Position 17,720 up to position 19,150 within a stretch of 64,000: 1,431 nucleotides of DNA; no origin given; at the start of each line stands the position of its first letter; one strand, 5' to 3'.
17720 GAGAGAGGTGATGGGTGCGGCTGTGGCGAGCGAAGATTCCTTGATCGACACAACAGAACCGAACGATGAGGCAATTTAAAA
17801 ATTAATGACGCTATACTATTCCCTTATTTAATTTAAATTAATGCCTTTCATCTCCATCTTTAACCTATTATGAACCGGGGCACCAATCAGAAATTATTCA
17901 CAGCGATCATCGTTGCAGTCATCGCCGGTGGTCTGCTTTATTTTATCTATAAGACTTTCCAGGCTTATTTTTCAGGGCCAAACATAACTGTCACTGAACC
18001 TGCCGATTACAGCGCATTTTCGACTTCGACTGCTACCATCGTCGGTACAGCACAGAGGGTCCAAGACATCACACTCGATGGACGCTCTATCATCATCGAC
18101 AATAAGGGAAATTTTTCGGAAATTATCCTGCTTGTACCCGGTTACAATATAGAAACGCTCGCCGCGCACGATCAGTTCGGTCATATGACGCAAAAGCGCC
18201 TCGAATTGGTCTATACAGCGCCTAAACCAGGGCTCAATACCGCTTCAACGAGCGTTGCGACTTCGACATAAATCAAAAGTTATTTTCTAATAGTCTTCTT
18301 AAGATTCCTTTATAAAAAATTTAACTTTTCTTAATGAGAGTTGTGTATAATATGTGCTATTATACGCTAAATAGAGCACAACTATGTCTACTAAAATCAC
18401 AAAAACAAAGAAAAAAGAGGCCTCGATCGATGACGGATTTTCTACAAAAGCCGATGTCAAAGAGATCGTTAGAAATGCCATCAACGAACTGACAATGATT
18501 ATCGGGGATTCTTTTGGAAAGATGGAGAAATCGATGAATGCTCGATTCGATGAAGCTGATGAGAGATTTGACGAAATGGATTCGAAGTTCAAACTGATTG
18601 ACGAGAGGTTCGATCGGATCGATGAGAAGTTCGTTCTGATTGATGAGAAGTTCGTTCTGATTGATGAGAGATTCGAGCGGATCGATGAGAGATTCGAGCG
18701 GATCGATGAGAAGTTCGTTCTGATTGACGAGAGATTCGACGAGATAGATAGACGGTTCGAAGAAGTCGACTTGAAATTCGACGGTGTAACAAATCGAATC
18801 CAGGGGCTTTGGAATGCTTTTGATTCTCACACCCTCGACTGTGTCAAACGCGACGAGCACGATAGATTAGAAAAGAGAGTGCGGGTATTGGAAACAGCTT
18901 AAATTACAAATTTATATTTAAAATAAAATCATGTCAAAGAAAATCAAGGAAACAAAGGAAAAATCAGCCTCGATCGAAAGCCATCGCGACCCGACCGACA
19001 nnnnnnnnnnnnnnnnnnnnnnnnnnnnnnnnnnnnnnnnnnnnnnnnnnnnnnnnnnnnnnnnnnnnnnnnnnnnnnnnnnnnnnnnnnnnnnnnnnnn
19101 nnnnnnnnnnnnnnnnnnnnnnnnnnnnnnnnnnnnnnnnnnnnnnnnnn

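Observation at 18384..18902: Perfect 21-bp tandem-repeat coiled-coil gene directly upstream of recA, with a RecA-like N-terminus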

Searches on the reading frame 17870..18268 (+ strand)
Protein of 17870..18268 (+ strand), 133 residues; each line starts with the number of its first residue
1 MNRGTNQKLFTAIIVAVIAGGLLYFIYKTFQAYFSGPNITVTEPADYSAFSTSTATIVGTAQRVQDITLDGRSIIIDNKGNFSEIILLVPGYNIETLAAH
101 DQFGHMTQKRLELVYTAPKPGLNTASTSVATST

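Call 4: search_protein_families(library=pfam, proteins=[window:17870-18268:+], max_evalue=1)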
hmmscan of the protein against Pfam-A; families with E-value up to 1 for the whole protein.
window:17870-18268:+ (133 aa): 3 families
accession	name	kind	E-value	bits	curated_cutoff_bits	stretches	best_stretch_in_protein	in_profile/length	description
PF09136.16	Glucodextran_B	-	1.8e-10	41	27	1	37-110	1-76/83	Glucodextranase, domain B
PF00291.31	PALP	-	0.038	13.8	35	1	8-56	156-204/295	Pyridoxal-phosphate dependent enzyme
PF00858.29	ASC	-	0.27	10.6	23.6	1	8-48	22-61/455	Amiloride-sensitive sodium channel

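Call 8: search_protein_families(library=ncbifam, proteins=[window:17870-18268:+], max_evalue=1)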
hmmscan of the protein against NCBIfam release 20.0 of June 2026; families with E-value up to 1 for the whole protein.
window:17870-18268:+ (133 aa): 1 family
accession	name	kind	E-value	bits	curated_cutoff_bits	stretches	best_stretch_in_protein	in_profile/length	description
NF041554.1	SA1362_fam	subfamily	0.015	15.4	42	1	8-32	26-50/70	SA1362 family protein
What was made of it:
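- On RecX, DinI and CinA (regulators linked to recA): None of these families is listed at E <= 1 (calls 4, 8).
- Closest known: Small genes that share an operon with recA: recX. Different: There is no sequence match to any of these families (calls 4, 8).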

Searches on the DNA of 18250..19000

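Call 74: search_rna_families(source=window, start=18250, end=19000, threshold=evalue, max_evalue=1)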
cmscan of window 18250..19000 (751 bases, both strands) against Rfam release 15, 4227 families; matches with E-value up to 1: 2.
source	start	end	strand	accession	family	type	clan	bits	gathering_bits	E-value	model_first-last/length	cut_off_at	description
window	18636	18690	+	RF01139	sR2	Gene; snRNA; snoRNA; CD-box;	-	17.2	42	0.26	1-57/57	no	Small nucleolar RNA sR2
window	18677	18729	+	RF01126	sR41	Gene; snRNA; snoRNA; CD-box;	-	14.6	54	0.72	1-53/53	no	Small nucleolar RNA sR41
